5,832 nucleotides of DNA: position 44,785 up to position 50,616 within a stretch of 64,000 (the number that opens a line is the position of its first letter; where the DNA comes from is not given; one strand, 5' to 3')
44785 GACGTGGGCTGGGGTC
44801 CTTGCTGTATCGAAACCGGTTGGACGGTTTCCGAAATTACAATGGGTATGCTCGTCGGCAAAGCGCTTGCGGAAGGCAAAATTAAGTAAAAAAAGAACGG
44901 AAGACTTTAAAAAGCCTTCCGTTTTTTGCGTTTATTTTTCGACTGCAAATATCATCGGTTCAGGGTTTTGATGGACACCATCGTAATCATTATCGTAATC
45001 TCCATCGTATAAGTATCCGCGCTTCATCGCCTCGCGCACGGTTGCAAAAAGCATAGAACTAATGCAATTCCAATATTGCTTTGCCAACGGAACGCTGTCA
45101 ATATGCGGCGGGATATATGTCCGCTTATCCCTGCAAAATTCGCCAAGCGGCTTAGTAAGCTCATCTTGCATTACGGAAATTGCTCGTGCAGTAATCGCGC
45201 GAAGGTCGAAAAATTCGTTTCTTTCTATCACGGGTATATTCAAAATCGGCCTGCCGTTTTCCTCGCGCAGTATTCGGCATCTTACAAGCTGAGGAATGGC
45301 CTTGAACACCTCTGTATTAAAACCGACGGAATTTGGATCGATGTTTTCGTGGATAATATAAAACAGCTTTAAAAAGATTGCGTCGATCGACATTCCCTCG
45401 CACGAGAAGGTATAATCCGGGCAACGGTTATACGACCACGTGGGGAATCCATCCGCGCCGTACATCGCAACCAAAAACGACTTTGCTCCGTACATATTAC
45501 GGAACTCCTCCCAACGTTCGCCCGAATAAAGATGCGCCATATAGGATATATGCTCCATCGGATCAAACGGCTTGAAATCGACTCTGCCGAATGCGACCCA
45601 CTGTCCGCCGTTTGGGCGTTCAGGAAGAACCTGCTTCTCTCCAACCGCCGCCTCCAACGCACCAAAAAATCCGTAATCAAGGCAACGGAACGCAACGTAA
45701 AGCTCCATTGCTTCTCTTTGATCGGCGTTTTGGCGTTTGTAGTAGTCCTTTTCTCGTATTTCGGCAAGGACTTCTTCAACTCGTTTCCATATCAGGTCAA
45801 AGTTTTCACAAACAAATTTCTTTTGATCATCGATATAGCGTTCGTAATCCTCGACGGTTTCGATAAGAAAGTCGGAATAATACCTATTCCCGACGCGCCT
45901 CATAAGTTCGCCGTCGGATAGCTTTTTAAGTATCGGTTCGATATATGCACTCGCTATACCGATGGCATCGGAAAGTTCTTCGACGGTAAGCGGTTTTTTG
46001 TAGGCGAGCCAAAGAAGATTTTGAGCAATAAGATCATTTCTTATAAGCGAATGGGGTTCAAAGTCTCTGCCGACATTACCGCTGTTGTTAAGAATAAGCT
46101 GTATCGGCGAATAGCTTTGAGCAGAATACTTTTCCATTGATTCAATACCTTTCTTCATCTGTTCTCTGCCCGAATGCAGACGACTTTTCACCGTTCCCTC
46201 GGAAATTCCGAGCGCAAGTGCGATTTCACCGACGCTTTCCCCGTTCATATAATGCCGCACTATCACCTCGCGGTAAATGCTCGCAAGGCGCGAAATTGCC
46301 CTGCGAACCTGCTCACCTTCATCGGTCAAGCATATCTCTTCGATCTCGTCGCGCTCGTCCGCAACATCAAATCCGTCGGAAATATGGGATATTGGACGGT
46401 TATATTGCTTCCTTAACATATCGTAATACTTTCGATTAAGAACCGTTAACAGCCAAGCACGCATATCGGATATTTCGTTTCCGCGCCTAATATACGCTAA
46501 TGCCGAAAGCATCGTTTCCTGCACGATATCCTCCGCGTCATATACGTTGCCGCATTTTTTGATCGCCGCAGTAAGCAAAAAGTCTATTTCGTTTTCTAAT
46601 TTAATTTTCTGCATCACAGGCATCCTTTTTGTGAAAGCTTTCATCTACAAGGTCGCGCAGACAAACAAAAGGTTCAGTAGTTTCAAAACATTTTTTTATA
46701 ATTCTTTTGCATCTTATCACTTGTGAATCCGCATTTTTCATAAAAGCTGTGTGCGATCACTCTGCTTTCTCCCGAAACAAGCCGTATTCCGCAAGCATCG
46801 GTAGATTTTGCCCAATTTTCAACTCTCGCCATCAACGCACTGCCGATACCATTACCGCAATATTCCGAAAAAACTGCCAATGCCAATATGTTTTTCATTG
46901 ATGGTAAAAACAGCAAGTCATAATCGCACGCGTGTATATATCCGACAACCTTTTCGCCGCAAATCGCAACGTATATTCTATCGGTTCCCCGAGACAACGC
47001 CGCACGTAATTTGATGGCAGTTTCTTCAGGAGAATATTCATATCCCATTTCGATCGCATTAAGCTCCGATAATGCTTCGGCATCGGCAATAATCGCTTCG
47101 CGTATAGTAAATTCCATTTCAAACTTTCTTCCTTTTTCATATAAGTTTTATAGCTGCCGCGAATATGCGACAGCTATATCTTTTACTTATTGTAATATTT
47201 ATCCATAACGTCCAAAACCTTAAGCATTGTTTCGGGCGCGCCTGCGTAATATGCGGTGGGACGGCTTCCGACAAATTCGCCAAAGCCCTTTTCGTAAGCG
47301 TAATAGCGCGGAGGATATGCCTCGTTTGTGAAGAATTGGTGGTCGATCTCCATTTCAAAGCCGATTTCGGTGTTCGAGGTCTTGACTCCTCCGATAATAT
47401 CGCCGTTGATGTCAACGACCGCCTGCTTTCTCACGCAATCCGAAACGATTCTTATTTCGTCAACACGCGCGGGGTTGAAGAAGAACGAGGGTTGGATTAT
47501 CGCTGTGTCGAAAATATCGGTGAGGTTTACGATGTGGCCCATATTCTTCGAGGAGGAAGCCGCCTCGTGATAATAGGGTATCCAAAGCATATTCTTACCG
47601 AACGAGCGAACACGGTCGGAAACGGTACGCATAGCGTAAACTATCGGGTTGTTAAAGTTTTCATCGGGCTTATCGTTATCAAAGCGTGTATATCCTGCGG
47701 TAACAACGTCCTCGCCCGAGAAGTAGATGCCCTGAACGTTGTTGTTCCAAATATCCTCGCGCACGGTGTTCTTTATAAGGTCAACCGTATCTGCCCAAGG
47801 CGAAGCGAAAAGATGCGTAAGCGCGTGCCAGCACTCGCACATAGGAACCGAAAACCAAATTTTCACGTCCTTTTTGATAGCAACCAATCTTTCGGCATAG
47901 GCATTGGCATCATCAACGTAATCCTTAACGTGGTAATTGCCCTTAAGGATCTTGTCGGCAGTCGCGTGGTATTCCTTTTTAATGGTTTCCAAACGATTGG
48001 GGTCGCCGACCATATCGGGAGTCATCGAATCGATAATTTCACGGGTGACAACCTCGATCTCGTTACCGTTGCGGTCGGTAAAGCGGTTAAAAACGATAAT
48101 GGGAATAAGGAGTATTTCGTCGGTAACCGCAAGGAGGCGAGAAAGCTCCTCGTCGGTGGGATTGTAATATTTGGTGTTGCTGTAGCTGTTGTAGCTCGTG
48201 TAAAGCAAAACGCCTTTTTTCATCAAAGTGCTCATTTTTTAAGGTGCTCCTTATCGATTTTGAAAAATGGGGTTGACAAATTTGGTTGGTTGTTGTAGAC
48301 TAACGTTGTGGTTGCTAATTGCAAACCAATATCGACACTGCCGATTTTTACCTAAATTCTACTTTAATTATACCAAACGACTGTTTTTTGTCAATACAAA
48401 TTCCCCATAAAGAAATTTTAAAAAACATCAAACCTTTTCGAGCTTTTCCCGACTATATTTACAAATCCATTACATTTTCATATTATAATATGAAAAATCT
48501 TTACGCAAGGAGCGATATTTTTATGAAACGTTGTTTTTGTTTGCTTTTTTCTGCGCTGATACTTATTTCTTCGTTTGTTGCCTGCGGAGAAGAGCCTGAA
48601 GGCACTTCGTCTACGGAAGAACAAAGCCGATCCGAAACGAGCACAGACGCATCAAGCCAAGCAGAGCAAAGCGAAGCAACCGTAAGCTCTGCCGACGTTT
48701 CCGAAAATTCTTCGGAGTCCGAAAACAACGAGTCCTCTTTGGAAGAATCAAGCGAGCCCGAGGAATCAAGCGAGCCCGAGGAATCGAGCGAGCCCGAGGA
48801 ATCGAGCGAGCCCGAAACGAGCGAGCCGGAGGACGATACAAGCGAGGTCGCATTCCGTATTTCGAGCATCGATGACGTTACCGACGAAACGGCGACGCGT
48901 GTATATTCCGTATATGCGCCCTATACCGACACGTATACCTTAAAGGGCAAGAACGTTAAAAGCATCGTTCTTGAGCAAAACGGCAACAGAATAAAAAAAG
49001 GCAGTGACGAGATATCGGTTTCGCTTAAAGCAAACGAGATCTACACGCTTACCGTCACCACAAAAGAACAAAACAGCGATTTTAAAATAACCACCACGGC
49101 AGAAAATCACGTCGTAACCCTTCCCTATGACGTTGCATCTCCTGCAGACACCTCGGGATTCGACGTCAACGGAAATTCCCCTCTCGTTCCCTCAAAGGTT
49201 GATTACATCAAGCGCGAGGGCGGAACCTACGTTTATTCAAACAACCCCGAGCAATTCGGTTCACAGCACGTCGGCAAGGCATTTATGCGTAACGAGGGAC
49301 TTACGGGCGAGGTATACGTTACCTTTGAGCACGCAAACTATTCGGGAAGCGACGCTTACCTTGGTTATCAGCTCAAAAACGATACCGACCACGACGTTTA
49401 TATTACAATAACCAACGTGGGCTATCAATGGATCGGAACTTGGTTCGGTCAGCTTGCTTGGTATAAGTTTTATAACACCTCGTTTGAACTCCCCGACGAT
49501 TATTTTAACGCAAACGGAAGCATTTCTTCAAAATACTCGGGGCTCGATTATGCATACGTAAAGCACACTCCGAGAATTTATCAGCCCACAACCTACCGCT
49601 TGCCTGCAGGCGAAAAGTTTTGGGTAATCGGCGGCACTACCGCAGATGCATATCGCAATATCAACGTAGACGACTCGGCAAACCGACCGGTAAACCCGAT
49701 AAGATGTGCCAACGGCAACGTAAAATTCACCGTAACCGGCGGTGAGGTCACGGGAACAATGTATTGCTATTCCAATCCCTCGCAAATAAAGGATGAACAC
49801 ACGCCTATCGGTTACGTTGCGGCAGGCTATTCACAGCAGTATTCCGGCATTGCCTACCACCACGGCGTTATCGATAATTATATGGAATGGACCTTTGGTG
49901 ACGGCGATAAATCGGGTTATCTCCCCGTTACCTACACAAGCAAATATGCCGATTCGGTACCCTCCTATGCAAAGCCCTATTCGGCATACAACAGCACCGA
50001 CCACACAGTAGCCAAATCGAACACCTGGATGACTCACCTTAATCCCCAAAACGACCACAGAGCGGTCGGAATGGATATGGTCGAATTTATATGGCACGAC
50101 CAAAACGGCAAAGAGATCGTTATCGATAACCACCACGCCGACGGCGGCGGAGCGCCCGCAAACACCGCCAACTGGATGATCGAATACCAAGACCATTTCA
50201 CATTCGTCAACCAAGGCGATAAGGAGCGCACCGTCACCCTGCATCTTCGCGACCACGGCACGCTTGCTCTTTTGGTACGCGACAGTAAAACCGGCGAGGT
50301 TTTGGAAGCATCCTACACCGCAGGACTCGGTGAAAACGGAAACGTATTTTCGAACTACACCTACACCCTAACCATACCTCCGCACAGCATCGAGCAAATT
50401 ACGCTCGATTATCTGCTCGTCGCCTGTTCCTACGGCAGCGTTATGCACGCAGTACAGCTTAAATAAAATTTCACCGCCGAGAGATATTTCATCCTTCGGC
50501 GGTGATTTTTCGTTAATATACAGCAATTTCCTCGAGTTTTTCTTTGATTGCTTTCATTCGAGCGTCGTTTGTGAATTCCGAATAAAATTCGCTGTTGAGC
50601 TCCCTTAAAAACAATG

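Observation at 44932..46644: ECF-type sigma factor with a ~395-aa soluble C-terminal extension and no anti-sigma neighbour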

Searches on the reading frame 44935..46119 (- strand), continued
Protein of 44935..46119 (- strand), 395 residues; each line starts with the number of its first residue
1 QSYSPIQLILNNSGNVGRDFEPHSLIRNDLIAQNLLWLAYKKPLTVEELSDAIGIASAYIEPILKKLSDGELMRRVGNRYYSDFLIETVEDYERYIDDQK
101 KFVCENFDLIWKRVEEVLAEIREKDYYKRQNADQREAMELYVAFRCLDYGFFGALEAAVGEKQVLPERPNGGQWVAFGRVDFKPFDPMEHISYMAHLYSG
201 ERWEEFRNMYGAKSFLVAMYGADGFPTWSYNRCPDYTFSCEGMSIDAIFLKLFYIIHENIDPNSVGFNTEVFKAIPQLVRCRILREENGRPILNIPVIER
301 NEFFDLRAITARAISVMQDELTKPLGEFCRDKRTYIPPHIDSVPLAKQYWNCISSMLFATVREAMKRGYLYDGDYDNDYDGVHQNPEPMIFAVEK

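Call 50: search_solved_structures(query=A3, max_evalue=10)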
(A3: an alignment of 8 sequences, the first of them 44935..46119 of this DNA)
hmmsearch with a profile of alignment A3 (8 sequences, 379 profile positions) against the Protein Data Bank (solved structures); distinct sequences matched with E-value up to 10: 14.
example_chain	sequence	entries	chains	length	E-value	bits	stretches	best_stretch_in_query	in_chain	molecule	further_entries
3tgn_A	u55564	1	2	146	0.092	14.5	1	18-100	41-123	Adc operon repressor AdcR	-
3kp2_A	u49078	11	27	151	0.095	14.5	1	24-108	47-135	Transcriptional regulator TcaR | TcaR transcription regulator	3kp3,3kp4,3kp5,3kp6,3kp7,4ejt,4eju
4y66_A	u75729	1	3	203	0.22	13.3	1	28-69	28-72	Mnd1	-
3j6p_D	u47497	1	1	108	0.5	12.1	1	336-369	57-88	Dynein heavy chain, cytoplasmic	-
9sgv_A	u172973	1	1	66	0.67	11.7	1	17-57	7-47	Ap3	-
2e18_A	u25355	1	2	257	0.7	11.7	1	17-56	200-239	NH(3)-dependent NAD(+) synthetase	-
6hx3_B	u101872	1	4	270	1.5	10.5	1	26-108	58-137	Pyridoxal 5'-phosphate synthase subunit PDX1.3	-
6hxg_B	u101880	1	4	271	1.5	10.5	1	26-108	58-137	Pyridoxal 5'-phosphate synthase subunit PDX1.3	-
8s2w_A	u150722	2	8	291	1.8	10.3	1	26-108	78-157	Pyridoxal 5'-phosphate synthase subunit PDX1.3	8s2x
6hye_B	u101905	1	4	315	1.8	10.3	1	26-108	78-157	Pyridoxal 5'-phosphate synthase subunit PDX1.3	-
7nhe_A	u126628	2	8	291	1.9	10.2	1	26-108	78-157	Pyridoxal 5'-phosphate synthase subunit PDX1.3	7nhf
5k2z_A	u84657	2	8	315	2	10.2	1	26-108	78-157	Pyridoxal 5'-phosphate synthase subunit PDX1.3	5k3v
5lnr_A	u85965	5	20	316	2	10.2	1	26-108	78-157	Pyridoxal 5'-phosphate synthase subunit PDX1.3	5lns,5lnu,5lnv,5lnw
7zh7_A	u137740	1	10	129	2.2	10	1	109-190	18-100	Serum amyloid A protein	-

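Call 55: find_encoding_contigs(protein=P0121, flank=3000, max_places=3)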
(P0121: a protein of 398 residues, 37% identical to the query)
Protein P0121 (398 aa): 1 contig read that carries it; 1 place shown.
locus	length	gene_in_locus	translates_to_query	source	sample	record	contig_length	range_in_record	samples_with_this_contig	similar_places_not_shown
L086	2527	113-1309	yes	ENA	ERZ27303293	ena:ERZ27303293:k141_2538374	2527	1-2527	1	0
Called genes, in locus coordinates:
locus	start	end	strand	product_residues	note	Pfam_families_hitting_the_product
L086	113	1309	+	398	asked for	-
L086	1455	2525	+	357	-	?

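Call 56: find_encoding_contigs(protein=P0089, flank=3000, max_places=3)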
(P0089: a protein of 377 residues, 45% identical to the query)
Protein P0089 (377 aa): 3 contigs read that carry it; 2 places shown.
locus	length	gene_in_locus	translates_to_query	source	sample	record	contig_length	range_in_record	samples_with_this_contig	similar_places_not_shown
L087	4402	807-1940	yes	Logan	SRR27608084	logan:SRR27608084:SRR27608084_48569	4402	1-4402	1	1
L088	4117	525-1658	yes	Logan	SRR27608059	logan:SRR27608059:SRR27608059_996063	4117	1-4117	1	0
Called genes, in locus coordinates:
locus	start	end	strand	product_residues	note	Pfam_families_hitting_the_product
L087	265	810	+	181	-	PF04542:Sigma70_r2, PF08281:Sigma70_r4_2, PF04545:Sigma70_r4 (weak)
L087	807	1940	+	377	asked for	-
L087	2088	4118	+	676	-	PF13306:LRR_5, PF00395:SLH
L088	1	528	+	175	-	?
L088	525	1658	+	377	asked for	-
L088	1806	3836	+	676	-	PF13306:LRR_5, PF00395:SLH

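Call 61: search_dna_similar(query=window:44935-46119:-, collection=plasmids, mode=protein, max_evalue=0.001, max_rows=20)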
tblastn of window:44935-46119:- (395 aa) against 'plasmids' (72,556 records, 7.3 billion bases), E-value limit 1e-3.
No match.

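Call 62: find_homologous_proteins(query=L071:2361-3443:+, max_evalue=1e-10)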
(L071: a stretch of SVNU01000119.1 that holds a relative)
Query L071:2361-3443:+ (361 aa): 305 proteins with E <= 1e-10 among 2554 candidates; the best 120 are listed.
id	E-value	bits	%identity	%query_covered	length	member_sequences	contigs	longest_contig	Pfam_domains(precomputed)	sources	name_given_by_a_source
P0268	1.3e-232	789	96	100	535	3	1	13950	PF04545.23,PF04542.21,PF08281.19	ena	-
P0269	5.1e-227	771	94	100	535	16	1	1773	PF04545.23,PF04542.21,PF08281.19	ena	-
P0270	2.1e-220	749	90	100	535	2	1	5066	PF04545.23,PF04542.21,PF08281.19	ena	-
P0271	9.1e-218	740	89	100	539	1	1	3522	PF04545.23,PF04542.21,PF08281.19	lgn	-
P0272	1.9e-214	729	86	100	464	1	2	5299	PF04545.23,PF08281.19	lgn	-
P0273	2.7e-214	729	86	100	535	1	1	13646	PF04545.23,PF04542.21,PF08281.19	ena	-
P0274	8.3e-213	724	86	100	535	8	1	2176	PF13384.13,PF04545.23,PF04542.21,PF08281.19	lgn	-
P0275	1.1e-211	720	86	100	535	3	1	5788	PF04545.23,PF04542.21,PF08281.19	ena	-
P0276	2.6e-211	719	85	100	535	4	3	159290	PF04545.23,PF08281.19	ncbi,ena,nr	ncbi:MAG: RNA polymerase sigma factor [Oscillospiraceae bacterium]|nr:RNA polymerase sigma factor [O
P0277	4.8e-211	718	85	100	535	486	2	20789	PF04545.23,PF04542.21,PF08281.19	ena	-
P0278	2.7e-206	703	83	100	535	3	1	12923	PF04545.23,PF04542.21,PF08281.19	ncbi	ncbi:MAG: RNA polymerase sigma factor [Ruminiclostridium sp.]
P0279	5.6e-206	702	83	100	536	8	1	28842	PF04545.23,PF04542.21,PF08281.19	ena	-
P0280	2.1e-205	700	81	100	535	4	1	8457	PF04545.23,PF04542.21,PF08281.19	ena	-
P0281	1.1e-198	678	84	100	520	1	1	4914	PF04545.23,PF04542.21,PF08281.19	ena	-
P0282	8.3e-197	671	78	100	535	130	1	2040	PF04545.23,PF04542.21,PF08281.19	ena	-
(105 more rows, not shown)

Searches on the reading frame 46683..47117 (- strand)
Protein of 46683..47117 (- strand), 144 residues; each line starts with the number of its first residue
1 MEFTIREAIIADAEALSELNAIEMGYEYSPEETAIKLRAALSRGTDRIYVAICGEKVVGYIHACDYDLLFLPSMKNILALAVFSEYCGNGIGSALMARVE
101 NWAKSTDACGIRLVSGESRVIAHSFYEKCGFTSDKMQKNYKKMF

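Call 3: search_protein_families(library=pfam, proteins=[window:46683-47117:-], max_evalue=0.1)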
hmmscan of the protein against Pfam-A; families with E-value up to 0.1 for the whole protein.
window:46683-47117:- (144 aa): 4 families
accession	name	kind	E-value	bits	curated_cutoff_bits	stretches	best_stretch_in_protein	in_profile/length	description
PF00583.31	Acetyltransf_1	-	6.4e-14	52.7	20.7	1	16-131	4-116/116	Acetyltransferase (GNAT) family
PF13508.13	Acetyltransf_7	-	7e-14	52.4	27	1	46-132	3-83/84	Acetyltransferase (GNAT) domain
PF13673.13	Acetyltransf_10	-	2.3e-08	34.5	23.6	1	37-135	22-111/128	Acetyltransferase (GNAT) domain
PF13527.13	Acetyltransf_9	-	2.6e-05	24.7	25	1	12-132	9-125/127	Acetyltransferase (GNAT) domain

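Call 4: search_protein_families(library=ncbifam, proteins=[window:46683-47117:-], max_evalue=0.1)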
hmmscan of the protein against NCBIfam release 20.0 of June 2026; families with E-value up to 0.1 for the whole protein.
window:46683-47117:- (144 aa): 23 families
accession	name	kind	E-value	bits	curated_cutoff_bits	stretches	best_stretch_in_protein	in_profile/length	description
TIGR01575.1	rimI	equivalog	1.2e-12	48.1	86.4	1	36-140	22-121/132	ribosomal protein S18-alanine N-acetyltransferase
NF000360.1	sat4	exception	6.8e-08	32.8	380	1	75-133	97-155/180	streptothricin N-acetyltransferase Sat4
NF002959.0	PRK03624.1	equivalog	6.2e-06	26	124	1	35-136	38-134/147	GNAT family acetyltransferase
NF007530.0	PRK10146.1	equivalog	1.1e-05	25.7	142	1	5-134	6-136/144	aminoalkylphosphonate N-acetyltransferase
NF000358.1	sat2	exception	2e-05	24.5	360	1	76-134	85-143/174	streptothricin N-acetyltransferase Sat2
NF000497.1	AAC_6p_Iak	exception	4.1e-05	23.7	325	1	4-133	7-138/153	aminoglycoside N-acetyltransferase AAC(6')-Iak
NF000359.1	sat3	exception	5.7e-05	23.2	360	1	45-133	70-154/180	streptothricin N-acetyltransferase Sat3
NF033075.0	AAC_6p_Steno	equivalog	7.9e-05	22.8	290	1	4-133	3-134/148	aminoglycoside 6'-N-acetyltransferase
NF000138.1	AAC_6p_Iz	exception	0.00012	22.3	320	1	79-133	84-138/153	aminoglycoside N-acetyltransferase AAC(6')-Iz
NF005840.0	PRK07757.1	equivalog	0.00059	19.8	154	1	4-133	4-120/153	N-acetyltransferase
NF008212.0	PRK10975.1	equivalog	0.001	18.9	219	1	79-132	168-221/232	dTDP-4-amino-4,6-dideoxy-D-galactose acyltransferase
TIGR02382.1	wecD_rffC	equivalog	0.0021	17.7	195.1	1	76-131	125-180/191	dTDP-4-amino-4,6-dideoxy-D-galactose acyltransferase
NF033078.2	AAC_6p_Ia_fam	equivalog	0.0052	16.6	265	1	77-114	78-115/181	AAC(6')-Ia family aminoglycoside 6'-N-acetyltransferase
NF043067.1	AAC_6p_group_E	equivalog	0.0096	15.8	140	1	79-133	75-129/140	aminoglycoside 6'-N-acetyltransferase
NF007025.1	PRK09491.1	equivalog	0.013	15.5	173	1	77-140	65-128/145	ribosomal protein S18-alanine N-acetyltransferase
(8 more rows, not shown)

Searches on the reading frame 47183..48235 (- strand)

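Call 3: search_protein_families(library=pfam, proteins=[window:47183-48235:-], max_evalue=0.1)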
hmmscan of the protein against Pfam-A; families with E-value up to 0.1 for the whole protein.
window:47183-48235:- (350 aa): 1 family
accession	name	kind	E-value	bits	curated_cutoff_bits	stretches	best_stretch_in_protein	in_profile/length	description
PF16147.10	DUF4855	-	5.8e-09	36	27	1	202-342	181-298/313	Domain of unknown function (DUF4855)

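Call 4: search_protein_families(library=ncbifam, proteins=[window:47183-48235:-], max_evalue=0.1)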
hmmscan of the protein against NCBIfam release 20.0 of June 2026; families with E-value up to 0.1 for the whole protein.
window:47183-48235:- (350 aa): 1 family
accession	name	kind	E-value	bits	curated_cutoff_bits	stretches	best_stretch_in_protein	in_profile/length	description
NF012153.1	tet_protect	equivalog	0.048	11.9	775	1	33-77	107-151/614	tetracycline resistance ribosomal protection protein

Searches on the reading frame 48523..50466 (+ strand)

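Call 66: search_protein_families(library=pfam, proteins=[window:48523-50466:+], max_evalue=0.01)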
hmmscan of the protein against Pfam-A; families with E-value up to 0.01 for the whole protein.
window:48523-50466:+ (647 aa): 1 family
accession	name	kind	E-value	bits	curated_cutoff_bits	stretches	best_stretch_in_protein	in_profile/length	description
PF05887.16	Trypan_PARP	-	0.0018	18.7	100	1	7-106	12-111/134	Procyclic acidic repetitive protein (PARP)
